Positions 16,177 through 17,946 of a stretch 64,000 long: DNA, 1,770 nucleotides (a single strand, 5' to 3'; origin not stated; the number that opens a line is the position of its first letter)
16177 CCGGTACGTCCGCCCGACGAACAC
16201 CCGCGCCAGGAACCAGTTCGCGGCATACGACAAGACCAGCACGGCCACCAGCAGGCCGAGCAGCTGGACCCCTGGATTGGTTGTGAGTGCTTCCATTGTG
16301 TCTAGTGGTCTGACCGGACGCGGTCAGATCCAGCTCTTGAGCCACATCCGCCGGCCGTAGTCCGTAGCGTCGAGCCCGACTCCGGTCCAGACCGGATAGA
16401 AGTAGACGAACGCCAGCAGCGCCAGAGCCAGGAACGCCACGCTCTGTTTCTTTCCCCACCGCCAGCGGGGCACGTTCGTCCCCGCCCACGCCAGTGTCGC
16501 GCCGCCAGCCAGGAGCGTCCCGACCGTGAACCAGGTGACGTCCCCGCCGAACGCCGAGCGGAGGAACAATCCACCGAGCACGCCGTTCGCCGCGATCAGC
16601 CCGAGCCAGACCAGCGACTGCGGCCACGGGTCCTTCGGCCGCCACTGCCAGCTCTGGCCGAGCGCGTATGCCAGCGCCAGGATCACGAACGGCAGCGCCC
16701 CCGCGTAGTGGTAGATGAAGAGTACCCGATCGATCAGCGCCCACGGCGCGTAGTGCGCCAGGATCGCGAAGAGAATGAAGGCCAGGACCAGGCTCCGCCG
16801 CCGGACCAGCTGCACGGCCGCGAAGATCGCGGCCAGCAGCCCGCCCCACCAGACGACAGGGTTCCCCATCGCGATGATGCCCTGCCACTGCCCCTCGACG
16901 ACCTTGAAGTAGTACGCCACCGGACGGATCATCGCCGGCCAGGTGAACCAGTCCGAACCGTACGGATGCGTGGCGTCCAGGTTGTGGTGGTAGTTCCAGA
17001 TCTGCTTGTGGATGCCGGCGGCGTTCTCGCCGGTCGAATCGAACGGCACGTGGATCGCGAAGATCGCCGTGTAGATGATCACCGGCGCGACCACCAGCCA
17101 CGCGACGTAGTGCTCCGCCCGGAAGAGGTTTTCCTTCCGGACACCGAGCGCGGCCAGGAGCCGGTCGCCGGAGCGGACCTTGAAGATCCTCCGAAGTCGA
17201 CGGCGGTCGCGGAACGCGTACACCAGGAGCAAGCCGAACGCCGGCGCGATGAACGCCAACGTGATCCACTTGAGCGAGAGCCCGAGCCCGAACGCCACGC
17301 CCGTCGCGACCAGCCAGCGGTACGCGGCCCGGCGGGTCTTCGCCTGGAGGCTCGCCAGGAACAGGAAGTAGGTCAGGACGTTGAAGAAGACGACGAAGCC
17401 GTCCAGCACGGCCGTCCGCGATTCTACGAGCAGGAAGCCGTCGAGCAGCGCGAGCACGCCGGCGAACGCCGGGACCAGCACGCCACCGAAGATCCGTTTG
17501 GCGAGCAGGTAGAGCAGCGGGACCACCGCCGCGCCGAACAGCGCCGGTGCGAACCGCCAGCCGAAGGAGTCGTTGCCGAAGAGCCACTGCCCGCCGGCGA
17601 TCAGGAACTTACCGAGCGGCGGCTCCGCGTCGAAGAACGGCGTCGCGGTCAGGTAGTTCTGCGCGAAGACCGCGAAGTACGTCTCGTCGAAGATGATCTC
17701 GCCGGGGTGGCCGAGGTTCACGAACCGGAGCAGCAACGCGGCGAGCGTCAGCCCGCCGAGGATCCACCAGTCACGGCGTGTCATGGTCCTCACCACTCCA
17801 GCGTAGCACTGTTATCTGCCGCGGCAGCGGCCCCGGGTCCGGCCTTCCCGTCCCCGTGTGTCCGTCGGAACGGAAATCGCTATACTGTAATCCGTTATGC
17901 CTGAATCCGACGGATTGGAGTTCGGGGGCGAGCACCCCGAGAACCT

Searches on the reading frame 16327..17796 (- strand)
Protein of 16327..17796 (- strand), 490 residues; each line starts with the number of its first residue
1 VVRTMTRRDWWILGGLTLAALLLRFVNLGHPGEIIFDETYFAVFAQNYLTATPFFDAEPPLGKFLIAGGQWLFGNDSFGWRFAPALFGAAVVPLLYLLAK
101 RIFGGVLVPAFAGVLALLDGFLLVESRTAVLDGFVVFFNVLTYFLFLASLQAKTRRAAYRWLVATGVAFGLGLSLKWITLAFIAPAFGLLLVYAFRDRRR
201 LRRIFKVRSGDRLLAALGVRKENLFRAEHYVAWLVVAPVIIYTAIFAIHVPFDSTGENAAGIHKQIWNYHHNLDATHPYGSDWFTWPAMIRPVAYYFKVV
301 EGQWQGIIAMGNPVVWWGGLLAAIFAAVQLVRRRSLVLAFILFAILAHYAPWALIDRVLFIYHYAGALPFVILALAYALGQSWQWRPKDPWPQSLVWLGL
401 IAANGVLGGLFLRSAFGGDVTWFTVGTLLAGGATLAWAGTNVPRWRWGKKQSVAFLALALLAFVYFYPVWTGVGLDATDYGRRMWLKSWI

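Call 60: search_protein_families(library=pfam, proteins=[window:16327-17796:-], max_evalue=0.001)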
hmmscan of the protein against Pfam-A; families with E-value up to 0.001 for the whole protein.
window:16327-17796:- (490 aa): 3 families
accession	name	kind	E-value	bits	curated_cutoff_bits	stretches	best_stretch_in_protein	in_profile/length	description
PF02366.24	PMT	-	1.3e-33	117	22.7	2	77-250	82-241/245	Dolichyl-phosphate-mannose-protein mannosyltransferase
PF16192.10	PMT_4TMC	-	9.8e-24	84.4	32.4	1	262-383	8-146/202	C-terminal four TMM region of protein-O-mannosyltransferase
PF13231.12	PMT_2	-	1.3e-13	51.9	26.1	1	58-203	2-140/160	Dolichyl-phosphate-mannose-protein mannosyltransferase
